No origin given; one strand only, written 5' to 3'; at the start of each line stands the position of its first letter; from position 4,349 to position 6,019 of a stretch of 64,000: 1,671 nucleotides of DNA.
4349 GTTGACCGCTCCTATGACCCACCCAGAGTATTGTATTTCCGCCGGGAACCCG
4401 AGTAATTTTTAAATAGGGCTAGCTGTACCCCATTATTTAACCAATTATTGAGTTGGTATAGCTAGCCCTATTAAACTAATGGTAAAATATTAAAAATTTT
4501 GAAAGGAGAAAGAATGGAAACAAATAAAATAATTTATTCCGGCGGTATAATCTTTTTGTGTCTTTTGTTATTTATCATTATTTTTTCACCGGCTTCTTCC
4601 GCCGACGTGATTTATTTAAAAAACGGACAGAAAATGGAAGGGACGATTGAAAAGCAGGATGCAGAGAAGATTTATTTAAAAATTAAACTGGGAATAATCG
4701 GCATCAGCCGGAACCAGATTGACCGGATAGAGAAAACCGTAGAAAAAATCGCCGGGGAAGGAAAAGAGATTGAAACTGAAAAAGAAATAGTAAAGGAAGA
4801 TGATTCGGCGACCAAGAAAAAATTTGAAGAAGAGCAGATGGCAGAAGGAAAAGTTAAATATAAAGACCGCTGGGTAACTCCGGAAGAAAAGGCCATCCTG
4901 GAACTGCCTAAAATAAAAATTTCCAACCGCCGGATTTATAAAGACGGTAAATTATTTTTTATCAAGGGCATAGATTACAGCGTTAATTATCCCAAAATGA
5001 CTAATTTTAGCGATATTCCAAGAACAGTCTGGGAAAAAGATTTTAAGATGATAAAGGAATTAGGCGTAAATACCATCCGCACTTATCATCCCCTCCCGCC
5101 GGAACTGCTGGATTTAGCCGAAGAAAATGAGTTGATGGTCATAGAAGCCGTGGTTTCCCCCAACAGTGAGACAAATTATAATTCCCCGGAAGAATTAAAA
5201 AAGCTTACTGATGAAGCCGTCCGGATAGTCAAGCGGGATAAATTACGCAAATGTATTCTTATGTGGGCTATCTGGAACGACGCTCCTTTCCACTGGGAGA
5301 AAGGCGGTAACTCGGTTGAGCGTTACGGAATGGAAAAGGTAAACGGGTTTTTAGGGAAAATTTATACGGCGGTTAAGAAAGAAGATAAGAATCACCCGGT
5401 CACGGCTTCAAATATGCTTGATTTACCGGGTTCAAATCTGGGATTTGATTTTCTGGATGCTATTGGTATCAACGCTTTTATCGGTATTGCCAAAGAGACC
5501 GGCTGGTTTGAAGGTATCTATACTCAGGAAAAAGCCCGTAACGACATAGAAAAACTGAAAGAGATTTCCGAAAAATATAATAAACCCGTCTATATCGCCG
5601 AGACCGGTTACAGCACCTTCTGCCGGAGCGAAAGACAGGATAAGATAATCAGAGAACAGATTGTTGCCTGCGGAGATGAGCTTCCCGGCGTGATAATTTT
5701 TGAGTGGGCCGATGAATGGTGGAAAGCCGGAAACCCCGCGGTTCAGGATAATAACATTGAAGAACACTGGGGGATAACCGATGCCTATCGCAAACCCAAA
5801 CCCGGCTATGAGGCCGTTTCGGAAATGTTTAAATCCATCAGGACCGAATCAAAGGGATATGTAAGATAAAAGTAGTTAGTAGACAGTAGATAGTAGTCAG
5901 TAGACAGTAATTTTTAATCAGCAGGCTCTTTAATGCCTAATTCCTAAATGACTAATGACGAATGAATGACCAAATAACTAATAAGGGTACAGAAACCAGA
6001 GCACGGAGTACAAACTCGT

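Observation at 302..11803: Hybrid locus of T2SS-type minor pseudopilins plus a secreted glycanase-like enzyme plus T4P PilM-N-O-P-Q, with no ATPase, platform or major pilin in the window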

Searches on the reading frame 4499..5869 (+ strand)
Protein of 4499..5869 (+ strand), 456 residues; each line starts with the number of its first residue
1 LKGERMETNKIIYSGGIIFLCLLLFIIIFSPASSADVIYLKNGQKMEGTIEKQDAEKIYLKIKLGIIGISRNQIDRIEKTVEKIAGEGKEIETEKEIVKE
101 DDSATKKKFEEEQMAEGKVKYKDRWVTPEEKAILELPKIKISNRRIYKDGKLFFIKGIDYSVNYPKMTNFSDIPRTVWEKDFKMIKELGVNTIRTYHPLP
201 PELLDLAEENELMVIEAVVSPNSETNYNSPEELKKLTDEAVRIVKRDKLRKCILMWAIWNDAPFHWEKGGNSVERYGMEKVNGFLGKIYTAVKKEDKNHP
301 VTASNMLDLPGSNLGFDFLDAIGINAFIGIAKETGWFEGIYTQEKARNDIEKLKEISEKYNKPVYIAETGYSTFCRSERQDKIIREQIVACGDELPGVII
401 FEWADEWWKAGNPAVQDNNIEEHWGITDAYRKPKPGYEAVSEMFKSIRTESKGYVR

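Call 5: search_protein_families(library=pfam, proteins=[window:4499-5869:+], max_evalue=0.1)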
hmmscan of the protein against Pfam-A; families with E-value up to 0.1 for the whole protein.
window:4499-5869:+ (456 aa): 3 families
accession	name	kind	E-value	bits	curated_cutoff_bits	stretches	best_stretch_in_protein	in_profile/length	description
PF02836.23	Glyco_hydro_2_C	-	8.8e-11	41.9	21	1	139-375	1-216/302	Glycosyl hydrolases family 2, TIM barrel domain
PF03198.20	Glyco_hydro_72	-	1.9e-06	27.9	25.9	1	135-197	8-75/314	Glucanosyltransferase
PF13204.13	Apiosidase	-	0.051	13.6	26.5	0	147-228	139-218/320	Apiosidase-like, catalytic domain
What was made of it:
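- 4514..5869 (+): Sec-exported GH157-related clan GH-A TIM-barrel glycanase-like protein (451 aa from ATG 4514; the ORF opens at TTG 4499). It has a signal/anchor helix, a small Lepto_7_Nterm-type beta domain and a linker before the catalytic domain. Pfam GH2_C (call 5).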

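Call 11: find_homologous_proteins(query=window:4499-5869:+, max_evalue=0.00001)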
Query window:4499-5869:+ (456 aa): 95 proteins with E <= 0.00001 among 8000 candidates.
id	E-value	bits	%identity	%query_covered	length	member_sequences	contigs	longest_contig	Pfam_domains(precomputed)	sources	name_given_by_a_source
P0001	0.0e+0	1021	100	99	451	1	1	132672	PF03198.21,PF02836.24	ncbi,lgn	-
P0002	9.8e-194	662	64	97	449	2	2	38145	PF03198.21,PF02836.24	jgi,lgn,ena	-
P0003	3.5e-189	647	68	90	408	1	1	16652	PF03198.21,PF02836.24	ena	-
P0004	1.5e-116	408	47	96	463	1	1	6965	PF02836.24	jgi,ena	-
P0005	1.2e-115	405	46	92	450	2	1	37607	PF02836.24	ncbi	-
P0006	1.2e-115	405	47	96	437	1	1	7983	PF02836.24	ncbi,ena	-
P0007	7.0e-115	402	47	96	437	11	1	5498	PF02836.24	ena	-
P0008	1.5e-114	401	46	96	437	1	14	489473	PF02836.24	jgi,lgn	jgi:hypothetical protein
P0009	3.3e-113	397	46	96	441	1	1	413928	PF02836.24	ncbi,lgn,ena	-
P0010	2.5e-112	394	45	95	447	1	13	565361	PF02836.24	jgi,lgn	jgi:hypothetical protein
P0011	6.7e-112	392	45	95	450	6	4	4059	PF02449.22,PF02836.24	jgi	jgi:hypothetical protein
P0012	2.8e-111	390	47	88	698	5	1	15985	PF02836.24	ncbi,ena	-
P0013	5.0e-111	389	47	93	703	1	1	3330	PF02836.24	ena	-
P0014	9.7e-111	389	46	93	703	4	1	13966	PF02836.24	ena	-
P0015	2.7e-110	387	55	69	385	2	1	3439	PF02836.24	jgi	jgi:hypothetical protein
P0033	1.4e-104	368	44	93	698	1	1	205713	PF07238.20,PF23649.2,PF02836.24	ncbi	-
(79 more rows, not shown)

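Call 12: find_encoding_contigs(protein=P0001, flank=10000, max_places=3)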
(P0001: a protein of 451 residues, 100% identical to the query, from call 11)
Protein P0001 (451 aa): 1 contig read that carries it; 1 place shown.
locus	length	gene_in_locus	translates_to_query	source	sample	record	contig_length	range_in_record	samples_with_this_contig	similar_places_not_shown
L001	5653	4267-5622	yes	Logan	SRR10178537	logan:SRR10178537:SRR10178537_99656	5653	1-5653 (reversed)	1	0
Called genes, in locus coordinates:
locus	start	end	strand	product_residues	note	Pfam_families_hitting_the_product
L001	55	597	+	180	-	PF07963:N_methyl (weak), PF11612:T2SSJ (weak)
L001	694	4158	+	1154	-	PF14341:PilX_N (weak)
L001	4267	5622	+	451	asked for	PF03198:Glyco_hydro_72 (weak), PF02836:Glyco_hydro_2_C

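Call 13: find_encoding_contigs(protein=P0002, flank=10000, max_places=3)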
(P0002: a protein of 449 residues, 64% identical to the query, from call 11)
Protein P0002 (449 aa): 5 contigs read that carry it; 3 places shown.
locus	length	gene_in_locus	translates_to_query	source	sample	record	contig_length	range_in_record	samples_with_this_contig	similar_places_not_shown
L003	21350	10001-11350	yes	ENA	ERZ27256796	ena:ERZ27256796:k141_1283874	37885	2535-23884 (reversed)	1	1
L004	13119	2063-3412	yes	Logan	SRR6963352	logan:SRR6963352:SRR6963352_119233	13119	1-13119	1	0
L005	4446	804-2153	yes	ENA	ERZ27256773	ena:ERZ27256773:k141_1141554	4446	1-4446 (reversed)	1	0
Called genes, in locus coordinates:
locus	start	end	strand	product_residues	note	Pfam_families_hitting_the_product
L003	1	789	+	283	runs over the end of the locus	PF04468:PSP1, PF28472:PSP1_3rd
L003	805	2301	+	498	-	PF00133:tRNA-synt_1, PF01406:tRNA-synt_1e (faint), PF09334:tRNA-synt_1g, PF00133:tRNA-synt_1, PF08264:Anticodon_1 (weak)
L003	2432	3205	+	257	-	PF01026:TatD_DNase, PF04909:Amidohydro_2 (faint)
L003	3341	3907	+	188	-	-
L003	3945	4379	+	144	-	PF07963:N_methyl, PF08334:T2SSG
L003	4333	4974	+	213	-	PF07963:N_methyl (weak)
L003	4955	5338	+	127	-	PF07963:N_methyl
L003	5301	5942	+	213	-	PF07963:N_methyl (faint)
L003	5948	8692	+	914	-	PF12836:HHH_3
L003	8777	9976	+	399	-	PF01637:ATPase_2 (faint), PF13401:AAA_22 (faint), PF20720:nSTAND3 (weak), PF13173:AAA_14, PF13635:DUF4143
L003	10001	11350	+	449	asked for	PF03198:Glyco_hydro_72 (weak), PF02836:Glyco_hydro_2_C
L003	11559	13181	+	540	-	PF06723:MreB_Mbl (faint), PF11104:PilM_2, PF14450:FtsA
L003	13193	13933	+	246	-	PF28028:Amuc_1100, PF10741:T2SSM_b (weak)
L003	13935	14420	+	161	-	-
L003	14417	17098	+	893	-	PF11741:AMIN (weak), PF00515:TPR_1 (faint), PF07719:TPR_2 (faint), PF13181:TPR_8 (faint), PF13414:TPR_11 (faint), PF13428:TPR_14 (faint), PF16344:FecR_C (weak), PF00263:Secretin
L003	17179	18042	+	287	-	PF02739:5_3_exonuc_N, PF01367:5_3_exonuc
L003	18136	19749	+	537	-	PF22619:DNA_polI_exo1, PF00476:DNA_pol_A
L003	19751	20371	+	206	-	PF01121:CoaE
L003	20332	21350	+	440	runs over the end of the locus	PF07498:Rho_N, PF07497:Rho_RNA_bind, PF00006:ATP-synt_ab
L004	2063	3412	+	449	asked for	PF03198:Glyco_hydro_72 (weak), PF02836:Glyco_hydro_2_C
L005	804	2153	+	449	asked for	PF03198:Glyco_hydro_72 (weak), PF02836:Glyco_hydro_2_C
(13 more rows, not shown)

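Call 15: find_encoding_contigs(protein=P0009, flank=10000, max_places=2)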
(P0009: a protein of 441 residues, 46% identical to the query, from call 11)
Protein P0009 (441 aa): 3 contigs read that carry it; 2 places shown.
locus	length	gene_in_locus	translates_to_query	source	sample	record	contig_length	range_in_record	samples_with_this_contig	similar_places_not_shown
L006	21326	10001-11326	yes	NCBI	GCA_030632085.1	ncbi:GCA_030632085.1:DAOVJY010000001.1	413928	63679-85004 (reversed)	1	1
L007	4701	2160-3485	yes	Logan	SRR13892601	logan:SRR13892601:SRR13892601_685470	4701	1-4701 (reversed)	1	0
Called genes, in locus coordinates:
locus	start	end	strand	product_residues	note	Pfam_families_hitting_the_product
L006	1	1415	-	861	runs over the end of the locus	-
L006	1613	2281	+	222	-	PF07238:PilZ (weak)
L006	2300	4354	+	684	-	PF17191:RecG_wedge, PF01336:tRNA_anti-codon, PF00176:SNF2-rel_dom (weak), PF00270:DEAD, PF04851:ResIII, PF00271:Helicase_C, PF22590:Cas3-like_C_2 (weak), PF19833:RecG_dom3_C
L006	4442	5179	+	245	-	PF01435:Peptidase_M48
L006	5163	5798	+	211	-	-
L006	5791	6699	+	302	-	PF01926:MMR_HSR1, PF02421:FeoB_N, PF00350:Dynamin_N (faint), PF04548:AIG1, PF00009:GTP_EFTU, PF07650:KH_2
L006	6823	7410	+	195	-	-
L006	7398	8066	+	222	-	PF08843:AbiEii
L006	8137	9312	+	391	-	PF05958:tRNA_U5-meth_tr, PF02475:TRM5-TYW2_MTfase (weak), PF03602:Cons_hypoth95, PF05175:MTS, PF09445:Methyltransf_15, PF13847:Methyltransf_31, PF13649:Methyltransf_25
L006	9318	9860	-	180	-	-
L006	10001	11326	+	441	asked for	PF02836:Glyco_hydro_2_C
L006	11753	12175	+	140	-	PF07238:PilZ (faint)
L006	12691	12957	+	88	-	-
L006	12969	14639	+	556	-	-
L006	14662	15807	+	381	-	PF24400:DUF7544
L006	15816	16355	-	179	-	PF07963:N_methyl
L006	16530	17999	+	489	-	PF00209:SNF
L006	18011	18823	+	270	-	PF01522:Polysacc_deac_1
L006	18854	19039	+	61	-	-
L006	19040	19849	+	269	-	PF02585:PIG-L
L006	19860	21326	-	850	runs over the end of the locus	PF10091:Glycoamylase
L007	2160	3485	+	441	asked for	PF02836:Glyco_hydro_2_C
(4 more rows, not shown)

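Call 16: find_encoding_contigs(protein=P0033, flank=10000, max_places=2)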
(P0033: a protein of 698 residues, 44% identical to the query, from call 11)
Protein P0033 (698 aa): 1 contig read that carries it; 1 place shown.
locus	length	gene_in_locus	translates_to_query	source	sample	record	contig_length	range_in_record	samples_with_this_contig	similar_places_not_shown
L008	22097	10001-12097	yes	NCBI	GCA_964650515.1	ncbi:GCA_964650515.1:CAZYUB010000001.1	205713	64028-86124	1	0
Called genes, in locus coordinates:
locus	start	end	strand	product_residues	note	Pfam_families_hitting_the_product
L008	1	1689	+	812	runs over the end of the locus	PF02518:HATPase_c, PF00204:DNA_gyraseB, PF01751:Toprim, PF00986:DNA_gyraseB_C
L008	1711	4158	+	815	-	PF00521:DNA_topoisoIV, PF03989:DNA_gyraseA_C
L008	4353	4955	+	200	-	-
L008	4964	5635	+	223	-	-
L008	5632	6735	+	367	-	PF01979:Amidohydro_1, PF07969:Amidohydro_3 (weak)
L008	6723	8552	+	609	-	PF13522:GATase_6, PF13537:GATase_7, PF01380:SIS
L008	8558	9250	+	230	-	PF00590:TP_methylase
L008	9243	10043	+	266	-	PF25084:LbH_EIF2B (faint), PF25087:GMPPB_C (faint), PF00132:Hexapep, PF13720:Acetyltransf_11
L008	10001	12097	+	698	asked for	PF07238:PilZ (faint), PF23649:FKBP15 (weak), PF02836:Glyco_hydro_2_C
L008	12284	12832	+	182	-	PF00156:Pribosyltran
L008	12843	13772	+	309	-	PF02729:OTCace_N, PF00185:OTCace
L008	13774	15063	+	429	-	PF01979:Amidohydro_1, PF12890:DHOase, PF07969:Amidohydro_3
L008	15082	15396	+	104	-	-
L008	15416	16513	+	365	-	PF00988:CPSase_sm_chain, PF00117:GATase, PF07722:Peptidase_C26 (faint)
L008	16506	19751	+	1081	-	PF25596:CPSase_L_D1, PF02786:CPSase_L_D2, PF02787:CPSase_L_D3, PF25596:CPSase_L_D1, PF02786:CPSase_L_D2, PF02222:ATP-grasp, PF07478:Dala_Dala_lig_C, PF15632:ATPgrasp_Ter, +2 more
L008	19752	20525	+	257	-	PF00175:NAD_binding_1, PF10418:DHODB_Fe-S_bind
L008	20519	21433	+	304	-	PF01180:DHO_dh, PF01207:Dus (faint)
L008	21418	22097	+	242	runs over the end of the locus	PF00215:OMPdecase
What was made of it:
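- More distant family members (44-47% identity) sit in unrelated contexts (L006, L008; calls 15, 16).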

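Call 33: predict_structure(alignment_id=A2)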
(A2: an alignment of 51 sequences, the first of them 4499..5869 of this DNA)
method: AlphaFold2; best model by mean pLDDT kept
length: 456 residues; sequences in the alignment: 51
mean_pLDDT: 90.5   pTM: 0.75
mean pLDDT of the five models: 90.5, 90.2, 89.7, 89.3, 88.6
residues with pLDDT >= 90: 345; 70-90: 69; 50-70: 22; < 50: 20
segments of 3 or more residues with pLDDT < 50: 1-6, 83-96
pLDDT, mean of each block of 10 residues (from residue 1): 44 73 79 80 95 96 93 95 46 51 87 94 89 91 98 98 88 95 98 97 97 98 98 98 97 98 93 97 99 98 96 98 97 87 97 98 98 93 98 96 89 77 93 97 98 92
secondary structure, 60 per line:
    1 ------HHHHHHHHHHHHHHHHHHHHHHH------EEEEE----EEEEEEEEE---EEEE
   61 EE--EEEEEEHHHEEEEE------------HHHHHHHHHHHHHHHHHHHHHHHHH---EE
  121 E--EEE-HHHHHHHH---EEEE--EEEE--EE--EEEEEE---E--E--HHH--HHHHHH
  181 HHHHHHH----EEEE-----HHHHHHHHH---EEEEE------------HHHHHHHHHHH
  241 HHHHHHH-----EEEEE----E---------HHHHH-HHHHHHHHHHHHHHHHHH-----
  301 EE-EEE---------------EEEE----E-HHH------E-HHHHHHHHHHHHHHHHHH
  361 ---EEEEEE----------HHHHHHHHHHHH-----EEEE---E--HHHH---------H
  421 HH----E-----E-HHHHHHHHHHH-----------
elements in order: H7-29 E36-40 E45-53 E57-62 E65-70 E74-78 H91-115 E119-121 E124-126 H128-135 E139-142 E145-148 E155-160 H175-187 E192-195 H201-209 E213-217 H230-247 E253-257 H272-276 H278-295 E304-306 E322-325 H343-360 E364-369 H380-391 E397-400 H407-410 H435-445
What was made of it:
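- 4514..5869 (+): AF2 pLDDT 90.5 (call 33).
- On GH157 (clan GH-A retaining glycosidases): AF2 model with pLDDT 90.5 (call 33).
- Confident AF2 model (call 33).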

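Call 36: fold_search(model_id=the predicted structure, library=pdb)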
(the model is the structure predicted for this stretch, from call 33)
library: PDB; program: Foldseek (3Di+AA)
matches with E <= 10: 1914; with E <= 0.001: 902
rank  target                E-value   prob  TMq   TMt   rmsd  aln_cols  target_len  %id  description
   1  9fz9_A                5.3e-20  1.00  0.57  0.50   3.8       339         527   22  Glycoside Hydrolase Family 157 from Labilibaculum antarcticum, wild type SeMet derivative (LaGH157) (released 2025-07-16)
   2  9fz9_C                1.4e-19  1.00  0.55  0.48   3.9       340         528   23  Glycoside Hydrolase Family 157 from Labilibaculum antarcticum, wild type SeMet derivative (LaGH157) (released 2025-07-16)
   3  9g5g_A                1.6e-19  1.00  0.56  0.49   3.9       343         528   22  Glycoside Hydrolase Family 157 from Labilibaculum antarcticum (LaGH157) in complex with Laminaribiose (released 2025-05-21)
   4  9g4n_C                3.3e-19  1.00  0.55  0.48   3.8       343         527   22  Glycoside Hydrolase Family 157 from Labilibaculum antarcticum (LaGH157) E224A mutant in complex with Laminaritriose an (released 2025-05-21)
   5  9g4n_B                6.7e-19  1.00  0.55  0.48   4.1       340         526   21  Glycoside Hydrolase Family 157 from Labilibaculum antarcticum (LaGH157) E224A mutant in complex with Laminaritriose an (released 2025-05-21)
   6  9g4n_A                9.5e-19  1.00  0.55  0.48   3.9       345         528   21  Glycoside Hydrolase Family 157 from Labilibaculum antarcticum (LaGH157) E224A mutant in complex with Laminaritriose an (released 2025-05-21)
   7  6ncw_D                1.1e-18  1.00  0.55  0.45   3.9       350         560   19  Crystal structure of a GH2 beta-galacturonidase from Eisenbergiella tayi bound to glycerol (released 2019-02-20)
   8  6ld0_A                1.1e-18  1.00  0.56  0.42  13.3       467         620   16  Structure of Bifidobacterium dentium beta-glucuronidase complexed with C6-hexyl uronic isofagomine (released 2021-01-27)
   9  6ncw_A                1.6e-18  1.00  0.54  0.45   4.1       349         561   20  Crystal structure of a GH2 beta-galacturonidase from Eisenbergiella tayi bound to glycerol (released 2019-02-20)
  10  6ldc_A                2.3e-18  1.00  0.55  0.41   4.3       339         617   18  Structure of Bifidobacterium dentium beta-glucuronidase complexed with C6-nonyl uronic isofagomine (released 2021-01-27)
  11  6ncx_D                3.1e-18  1.00  0.52  0.43   4.2       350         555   20  Crystal structure of GH2 beta-galacturonidase from Eisenbergiella tayi bound to galacturonate (released 2019-02-20)
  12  6ncw_B                3.9e-18  1.00  0.54  0.45   3.8       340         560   20  Crystal structure of a GH2 beta-galacturonidase from Eisenbergiella tayi bound to glycerol (released 2019-02-20)
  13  6ncx_A                4.1e-18  1.00  0.51  0.43   4.5       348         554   20  Crystal structure of GH2 beta-galacturonidase from Eisenbergiella tayi bound to galacturonate (released 2019-02-20)
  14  6u7i_C                4.6e-18  1.00  0.57  0.44   3.5       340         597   18  Faecalibacterium prausnitzii Beta-glucuronidase (released 2019-10-30)
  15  6u7i_A                4.9e-18  1.00  0.57  0.44   3.9       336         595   16  Faecalibacterium prausnitzii Beta-glucuronidase (released 2019-10-30)
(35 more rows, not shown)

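Call 37: find_encoding_contigs(protein=P0003, flank=10000, max_places=2)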
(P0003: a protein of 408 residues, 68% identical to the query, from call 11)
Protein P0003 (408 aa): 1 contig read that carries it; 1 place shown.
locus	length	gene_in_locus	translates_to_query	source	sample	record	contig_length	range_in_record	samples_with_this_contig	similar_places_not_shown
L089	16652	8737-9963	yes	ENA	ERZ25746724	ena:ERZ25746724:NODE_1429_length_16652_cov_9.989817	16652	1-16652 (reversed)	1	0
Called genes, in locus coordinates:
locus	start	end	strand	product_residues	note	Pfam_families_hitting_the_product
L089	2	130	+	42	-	?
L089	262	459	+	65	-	-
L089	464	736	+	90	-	PF15738:YafQ_toxin (weak)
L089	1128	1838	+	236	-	PF07963:N_methyl (weak)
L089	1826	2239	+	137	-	PF07963:N_methyl, PF08334:T2SSG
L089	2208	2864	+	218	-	-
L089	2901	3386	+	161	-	-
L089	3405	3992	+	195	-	PF07963:N_methyl (weak), PF11612:T2SSJ (faint)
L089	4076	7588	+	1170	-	-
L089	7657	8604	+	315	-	PF01797:Y1_Tnp, PF08299:Bac_DnaA_C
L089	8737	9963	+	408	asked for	PF03198:Glyco_hydro_72 (faint), PF02836:Glyco_hydro_2_C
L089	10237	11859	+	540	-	PF11104:PilM_2, PF14450:FtsA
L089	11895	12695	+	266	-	PF28028:Amuc_1100 (weak)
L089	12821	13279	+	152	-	-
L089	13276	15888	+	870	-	PF11741:AMIN (weak), PF00515:TPR_1 (faint), PF07719:TPR_2 (faint), PF13181:TPR_8 (faint), PF13432:TPR_16 (faint), PF13414:TPR_11 (faint), PF07660:STN (faint), PF00263:Secretin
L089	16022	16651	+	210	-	?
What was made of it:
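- The gene order G-H-I-J-K-(GH)-L-M-C-D mirrors gsp operons (calls 13, 37).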
